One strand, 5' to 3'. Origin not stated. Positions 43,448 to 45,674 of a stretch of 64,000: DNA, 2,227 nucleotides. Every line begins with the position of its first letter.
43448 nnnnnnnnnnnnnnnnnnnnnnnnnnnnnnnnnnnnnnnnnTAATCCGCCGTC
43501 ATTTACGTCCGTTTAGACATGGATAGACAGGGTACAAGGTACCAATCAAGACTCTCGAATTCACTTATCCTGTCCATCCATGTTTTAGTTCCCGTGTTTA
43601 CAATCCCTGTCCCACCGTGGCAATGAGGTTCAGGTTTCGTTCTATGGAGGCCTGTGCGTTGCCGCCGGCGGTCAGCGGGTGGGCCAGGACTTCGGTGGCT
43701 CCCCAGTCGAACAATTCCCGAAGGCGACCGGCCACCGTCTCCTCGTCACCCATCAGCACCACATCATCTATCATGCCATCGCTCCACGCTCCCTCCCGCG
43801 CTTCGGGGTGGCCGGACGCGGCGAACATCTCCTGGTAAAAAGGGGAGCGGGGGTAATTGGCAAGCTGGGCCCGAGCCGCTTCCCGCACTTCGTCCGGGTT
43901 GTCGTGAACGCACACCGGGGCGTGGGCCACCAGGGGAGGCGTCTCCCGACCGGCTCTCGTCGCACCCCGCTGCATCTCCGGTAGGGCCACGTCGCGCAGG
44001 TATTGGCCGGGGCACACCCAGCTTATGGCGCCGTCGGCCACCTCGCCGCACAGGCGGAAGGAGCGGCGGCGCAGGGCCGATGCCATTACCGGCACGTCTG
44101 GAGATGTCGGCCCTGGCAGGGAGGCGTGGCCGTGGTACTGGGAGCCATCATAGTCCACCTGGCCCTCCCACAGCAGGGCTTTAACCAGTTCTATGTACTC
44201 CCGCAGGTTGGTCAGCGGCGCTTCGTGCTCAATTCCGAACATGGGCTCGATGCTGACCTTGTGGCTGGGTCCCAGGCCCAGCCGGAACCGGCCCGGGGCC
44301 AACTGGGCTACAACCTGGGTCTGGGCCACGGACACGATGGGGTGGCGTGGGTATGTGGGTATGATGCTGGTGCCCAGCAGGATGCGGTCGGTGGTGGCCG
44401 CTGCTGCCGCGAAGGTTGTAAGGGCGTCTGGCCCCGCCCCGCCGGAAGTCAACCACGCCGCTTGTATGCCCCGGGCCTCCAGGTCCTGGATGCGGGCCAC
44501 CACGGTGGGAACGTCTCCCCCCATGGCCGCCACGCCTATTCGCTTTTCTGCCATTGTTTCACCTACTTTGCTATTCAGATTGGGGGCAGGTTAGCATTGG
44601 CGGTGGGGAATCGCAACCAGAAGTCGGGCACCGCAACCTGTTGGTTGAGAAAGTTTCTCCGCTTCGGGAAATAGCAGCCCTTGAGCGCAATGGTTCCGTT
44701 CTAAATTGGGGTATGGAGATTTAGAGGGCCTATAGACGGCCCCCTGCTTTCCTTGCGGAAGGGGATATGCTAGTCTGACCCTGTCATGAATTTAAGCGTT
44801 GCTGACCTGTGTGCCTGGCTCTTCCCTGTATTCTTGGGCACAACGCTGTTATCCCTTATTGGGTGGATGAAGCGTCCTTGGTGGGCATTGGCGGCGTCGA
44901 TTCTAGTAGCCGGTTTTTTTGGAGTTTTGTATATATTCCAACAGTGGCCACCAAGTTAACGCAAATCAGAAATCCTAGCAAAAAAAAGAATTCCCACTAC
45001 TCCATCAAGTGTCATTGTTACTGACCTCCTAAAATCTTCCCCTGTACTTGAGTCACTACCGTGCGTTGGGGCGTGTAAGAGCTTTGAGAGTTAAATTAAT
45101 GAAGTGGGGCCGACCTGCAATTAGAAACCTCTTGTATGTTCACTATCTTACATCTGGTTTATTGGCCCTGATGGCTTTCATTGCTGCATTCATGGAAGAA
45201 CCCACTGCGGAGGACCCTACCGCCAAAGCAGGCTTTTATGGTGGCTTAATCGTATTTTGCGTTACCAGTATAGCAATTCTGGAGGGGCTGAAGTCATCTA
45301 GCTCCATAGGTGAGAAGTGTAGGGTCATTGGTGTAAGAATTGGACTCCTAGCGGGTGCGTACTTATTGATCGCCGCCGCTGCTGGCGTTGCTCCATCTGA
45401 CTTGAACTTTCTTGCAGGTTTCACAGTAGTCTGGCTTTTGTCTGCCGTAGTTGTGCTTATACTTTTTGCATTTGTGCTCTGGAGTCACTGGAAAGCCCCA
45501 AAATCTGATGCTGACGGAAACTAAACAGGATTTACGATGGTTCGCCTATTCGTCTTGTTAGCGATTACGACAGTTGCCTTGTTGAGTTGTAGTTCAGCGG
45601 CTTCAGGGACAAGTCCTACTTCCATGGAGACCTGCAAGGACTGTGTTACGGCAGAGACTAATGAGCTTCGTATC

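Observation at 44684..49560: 4.86-kb transposon with 39-bp terminal inverted repeats and an 8-bp target duplication, carrying seven passenger ORFs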

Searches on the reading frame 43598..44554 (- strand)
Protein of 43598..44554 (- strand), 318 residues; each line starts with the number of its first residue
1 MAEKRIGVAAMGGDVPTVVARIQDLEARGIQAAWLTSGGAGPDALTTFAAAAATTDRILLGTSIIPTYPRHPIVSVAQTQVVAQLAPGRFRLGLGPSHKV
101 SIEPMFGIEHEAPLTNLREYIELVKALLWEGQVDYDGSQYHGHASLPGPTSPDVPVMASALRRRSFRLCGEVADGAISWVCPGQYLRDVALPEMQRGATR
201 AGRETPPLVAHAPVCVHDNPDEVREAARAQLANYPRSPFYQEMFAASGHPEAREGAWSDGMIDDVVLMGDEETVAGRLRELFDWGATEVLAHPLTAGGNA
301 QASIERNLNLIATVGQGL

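Call 14: find_encoding_contigs(protein=window:43598-44554:-, flank=6000, max_places=10)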
Protein window:43598-44554:- (318 aa): no gene with exactly this product is on record in the collection.

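Call 91: search_protein_families(library=pfam, proteins=[window:43598-44554:-], max_evalue=0.00001)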
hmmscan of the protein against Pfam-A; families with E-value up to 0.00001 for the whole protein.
window:43598-44554:- (318 aa): 1 family
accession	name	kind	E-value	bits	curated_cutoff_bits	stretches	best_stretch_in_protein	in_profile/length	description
PF00296.26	Bac_luciferase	-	1e-50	173.3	27.9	1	14-287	21-313/314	Luciferase-like monooxygenase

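Call 104: find_homologous_proteins(query=window:43598-44554:-, max_evalue=1e-40)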
Query window:43598-44554:- (318 aa): 2975 proteins with E <= 1e-40 among 8000 candidates; the best 120 are listed.
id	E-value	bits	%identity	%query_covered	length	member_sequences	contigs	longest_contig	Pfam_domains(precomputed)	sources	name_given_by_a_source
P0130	3.8e-200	682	94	100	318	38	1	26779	PF00296.27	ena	-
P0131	1.5e-195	667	92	100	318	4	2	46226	PF00296.27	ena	-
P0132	1.0e-194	664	92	100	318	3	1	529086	PF00296.27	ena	-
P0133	2.7e-192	656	91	100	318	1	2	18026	PF00296.27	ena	-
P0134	2.1e-191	653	90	100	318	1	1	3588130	PF00296.27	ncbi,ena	-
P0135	1.2e-190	651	90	100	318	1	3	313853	PF00296.27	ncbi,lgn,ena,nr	ncbi:MAG: LLM class flavin-dependent oxidoreductase [Chloroflexota bacterium]|nr:LLM class flavin-de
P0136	1.3e-189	647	90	100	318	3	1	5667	PF00296.27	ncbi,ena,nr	ncbi:MAG: LLM class flavin-dependent oxidoreductase [Chloroflexota bacterium]|nr:LLM class flavin-de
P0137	1.4e-188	644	89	100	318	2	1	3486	PF00296.27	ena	-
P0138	4.8e-188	642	89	100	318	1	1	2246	PF00296.27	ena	-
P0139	6.6e-188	642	89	100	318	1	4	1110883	PF00296.27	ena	-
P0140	5.9e-187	638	89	100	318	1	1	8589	PF00296.27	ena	-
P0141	6.5e-187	638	88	100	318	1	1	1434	PF00296.27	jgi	jgi:F420-dependent oxidoreductase-like protein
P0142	1.8e-186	637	88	100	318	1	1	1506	PF00296.27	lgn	-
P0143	4.0e-186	636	88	100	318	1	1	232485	PF00296.27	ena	-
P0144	6.9e-186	635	88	100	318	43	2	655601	PF00296.27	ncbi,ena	-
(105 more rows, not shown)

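Call 105: find_encoding_contigs(protein=P0130, flank=4000, max_places=3)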
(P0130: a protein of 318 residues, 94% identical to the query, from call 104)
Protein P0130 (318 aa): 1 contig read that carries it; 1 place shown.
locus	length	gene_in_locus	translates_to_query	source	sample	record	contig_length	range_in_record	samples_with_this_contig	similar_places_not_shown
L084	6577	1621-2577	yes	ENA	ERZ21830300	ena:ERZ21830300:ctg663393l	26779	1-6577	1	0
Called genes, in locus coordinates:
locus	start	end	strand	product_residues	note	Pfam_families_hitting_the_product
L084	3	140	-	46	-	?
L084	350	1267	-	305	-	PF08450:SGL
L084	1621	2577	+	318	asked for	PF00296:Bac_luciferase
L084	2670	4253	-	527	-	PF00296:Bac_luciferase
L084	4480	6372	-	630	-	PF01946:Thi4 (faint), PF01266:DAO, PF01494:FAD_binding_3, PF04820:Trp_halogenase, PF07992:Pyr_redox_2 (weak), PF12831:FAD_oxidored, PF01494:FAD_binding_3 (weak), PF04820:Trp_halogenase, +3 more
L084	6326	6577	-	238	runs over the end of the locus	PF05685:Uma2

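Call 106: find_encoding_contigs(protein=P0132, flank=4000, max_places=3)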
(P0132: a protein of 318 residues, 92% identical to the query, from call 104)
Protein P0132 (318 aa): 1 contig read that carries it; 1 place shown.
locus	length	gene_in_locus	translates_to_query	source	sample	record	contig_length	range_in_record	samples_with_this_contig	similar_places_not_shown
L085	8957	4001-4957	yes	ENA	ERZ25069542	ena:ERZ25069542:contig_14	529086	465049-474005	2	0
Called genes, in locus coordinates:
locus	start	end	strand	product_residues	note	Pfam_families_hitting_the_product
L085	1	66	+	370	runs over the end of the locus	PF01244:Peptidase_M19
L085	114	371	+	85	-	-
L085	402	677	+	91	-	-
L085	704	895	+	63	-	-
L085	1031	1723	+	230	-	PF06283:ThuA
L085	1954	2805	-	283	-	PF11716:MDMPI_N, PF12867:DinB_2 (weak), PF02036:SCP2 (weak)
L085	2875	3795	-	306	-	PF08450:SGL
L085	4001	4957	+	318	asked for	PF00296:Bac_luciferase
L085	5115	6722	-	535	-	PF00296:Bac_luciferase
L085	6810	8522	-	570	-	PF01266:DAO (weak), PF01494:FAD_binding_3, PF04820:Trp_halogenase, PF12831:FAD_oxidored (faint), PF04820:Trp_halogenase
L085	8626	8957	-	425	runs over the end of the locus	PF00296:Bac_luciferase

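Call 107: find_encoding_contigs(protein=P0134, flank=4000, max_places=3)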
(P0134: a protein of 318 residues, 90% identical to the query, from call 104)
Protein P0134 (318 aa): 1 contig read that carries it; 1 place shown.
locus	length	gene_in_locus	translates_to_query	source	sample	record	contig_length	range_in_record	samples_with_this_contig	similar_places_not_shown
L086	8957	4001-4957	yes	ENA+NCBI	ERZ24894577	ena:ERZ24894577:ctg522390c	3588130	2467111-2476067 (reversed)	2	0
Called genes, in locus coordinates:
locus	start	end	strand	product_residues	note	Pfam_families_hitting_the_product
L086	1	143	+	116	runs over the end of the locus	PF07883:Cupin_2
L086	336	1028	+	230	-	PF06283:ThuA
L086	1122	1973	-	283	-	PF11716:MDMPI_N, PF12867:DinB_2 (faint), PF02036:SCP2 (weak)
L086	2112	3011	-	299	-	PF08450:SGL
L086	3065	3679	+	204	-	-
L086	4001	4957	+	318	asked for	PF00296:Bac_luciferase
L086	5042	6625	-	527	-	PF00296:Bac_luciferase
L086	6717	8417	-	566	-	PF01266:DAO, PF01494:FAD_binding_3, PF04820:Trp_halogenase, PF07992:Pyr_redox_2 (faint), PF12831:FAD_oxidored (weak), PF13450:NAD_binding_8 (faint), PF04820:Trp_halogenase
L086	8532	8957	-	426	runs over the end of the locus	PF00296:Bac_luciferase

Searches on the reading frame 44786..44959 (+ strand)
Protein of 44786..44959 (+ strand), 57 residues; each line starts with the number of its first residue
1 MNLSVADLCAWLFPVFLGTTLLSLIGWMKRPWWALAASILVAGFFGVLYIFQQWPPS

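Call 7: search_protein_families(library=pfam, proteins=[window:44786-44959:+], max_evalue=0.1)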
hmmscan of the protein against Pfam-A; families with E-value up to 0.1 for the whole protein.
window:44786-44959:+ (57 aa): 2 families
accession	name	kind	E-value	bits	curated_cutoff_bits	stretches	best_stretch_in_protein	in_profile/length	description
PF02653.21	BPD_transp_2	-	0.016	14.8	26.8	1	15-53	41-77/269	Branched-chain amino acid transport system / permease component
PF07291.16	MauE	-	0.066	14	27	1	5-51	44-88/128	Methylamine utilisation protein MauE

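Call 8: search_protein_families(library=ncbifam, proteins=[window:44786-44959:+], max_evalue=0.1)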
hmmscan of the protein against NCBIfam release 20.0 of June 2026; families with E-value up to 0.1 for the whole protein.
window:44786-44959:+ (57 aa): 0 families

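Call 70: search_protein_families(library=padloc, proteins=[window:44786-44959:+], max_evalue=0.01)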
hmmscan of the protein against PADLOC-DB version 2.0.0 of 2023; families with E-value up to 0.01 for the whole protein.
window:44786-44959:+ (57 aa): 0 families

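Call 71: search_protein_families(library=phrogs, proteins=[window:44786-44959:+], max_evalue=0.01)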
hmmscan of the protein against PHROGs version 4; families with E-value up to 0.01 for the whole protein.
window:44786-44959:+ (57 aa): 0 families

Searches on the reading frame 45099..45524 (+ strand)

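Call 7: search_protein_families(library=pfam, proteins=[window:45099-45524:+], max_evalue=0.1)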
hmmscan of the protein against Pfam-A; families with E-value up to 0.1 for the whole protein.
window:45099-45524:+ (141 aa): 0 families

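Call 8: search_protein_families(library=ncbifam, proteins=[window:45099-45524:+], max_evalue=0.1)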
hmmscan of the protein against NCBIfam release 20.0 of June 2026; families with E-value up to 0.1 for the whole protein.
window:45099-45524:+ (141 aa): 1 family
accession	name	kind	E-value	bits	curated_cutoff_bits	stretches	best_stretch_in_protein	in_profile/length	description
TIGR03025.1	EPS_sugtrans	subfamily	0.0023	17.2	295.55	1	23-134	7-118/445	exopolysaccharide biosynthesis polyprenyl glycosylphosphotransferase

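Call 70: search_protein_families(library=padloc, proteins=[window:45099-45524:+], max_evalue=0.01)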
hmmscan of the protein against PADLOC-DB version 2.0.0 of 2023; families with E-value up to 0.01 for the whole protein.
window:45099-45524:+ (141 aa): 0 families

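Call 71: search_protein_families(library=phrogs, proteins=[window:45099-45524:+], max_evalue=0.01)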
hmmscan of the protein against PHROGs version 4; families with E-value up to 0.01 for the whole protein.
window:45099-45524:+ (141 aa): 0 families
